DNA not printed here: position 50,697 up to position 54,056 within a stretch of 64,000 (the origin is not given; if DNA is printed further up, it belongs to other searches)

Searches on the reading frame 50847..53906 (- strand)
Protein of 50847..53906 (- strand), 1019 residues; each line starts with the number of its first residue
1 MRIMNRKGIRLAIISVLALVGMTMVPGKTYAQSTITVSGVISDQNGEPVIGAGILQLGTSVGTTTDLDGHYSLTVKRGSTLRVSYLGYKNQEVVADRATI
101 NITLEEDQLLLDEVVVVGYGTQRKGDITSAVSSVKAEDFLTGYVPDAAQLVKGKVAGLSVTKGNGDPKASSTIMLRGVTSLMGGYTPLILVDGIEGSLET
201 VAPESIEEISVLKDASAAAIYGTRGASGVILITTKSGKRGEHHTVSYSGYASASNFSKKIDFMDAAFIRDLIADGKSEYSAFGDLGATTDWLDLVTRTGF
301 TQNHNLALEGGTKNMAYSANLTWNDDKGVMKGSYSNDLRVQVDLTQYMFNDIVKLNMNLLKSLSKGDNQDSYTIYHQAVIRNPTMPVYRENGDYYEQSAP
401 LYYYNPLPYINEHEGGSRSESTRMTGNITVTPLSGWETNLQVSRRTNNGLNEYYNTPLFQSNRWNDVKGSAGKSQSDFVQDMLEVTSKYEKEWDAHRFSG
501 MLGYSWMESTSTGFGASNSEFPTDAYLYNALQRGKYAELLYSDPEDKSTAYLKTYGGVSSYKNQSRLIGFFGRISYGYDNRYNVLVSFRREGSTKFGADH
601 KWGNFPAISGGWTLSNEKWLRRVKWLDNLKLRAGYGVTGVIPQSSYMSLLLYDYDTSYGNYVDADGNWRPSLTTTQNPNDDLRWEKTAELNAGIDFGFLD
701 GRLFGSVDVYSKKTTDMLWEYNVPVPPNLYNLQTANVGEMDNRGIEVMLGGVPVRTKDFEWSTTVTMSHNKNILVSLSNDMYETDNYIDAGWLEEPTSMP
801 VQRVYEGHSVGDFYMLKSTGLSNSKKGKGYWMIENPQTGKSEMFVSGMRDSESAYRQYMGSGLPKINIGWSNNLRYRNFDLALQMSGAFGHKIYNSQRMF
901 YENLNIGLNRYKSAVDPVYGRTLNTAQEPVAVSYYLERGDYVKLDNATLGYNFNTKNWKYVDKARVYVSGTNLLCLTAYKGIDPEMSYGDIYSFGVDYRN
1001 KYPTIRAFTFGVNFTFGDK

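Call 77: search_protein_families(library=pfam, proteins=[window:50847-53906:-], max_evalue=0.00001)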
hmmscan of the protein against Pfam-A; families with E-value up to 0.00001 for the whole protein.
window:50847-53906:- (1019 aa): 4 families
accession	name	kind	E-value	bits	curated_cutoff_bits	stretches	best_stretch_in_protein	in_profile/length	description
PF13715.12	CarbopepD_reg_2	-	1.3e-18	67.2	32.2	1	37-116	1-88/88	CarboxypepD_reg-like domain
PF07715.20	Plug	-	1.8e-14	54.5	23.9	1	125-229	3-107/107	TonB-dependent Receptor Plug Domain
PF00593.30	TonB_dep_Rec_b-barrel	-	1.5e-09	38.7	27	1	388-973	30-436/436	TonB dependent receptor-like, beta-barrel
PF13620.12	CarboxypepD_reg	-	1e-08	35.8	32.3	1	36-104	1-81/82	Carboxypeptidase regulatory-like domain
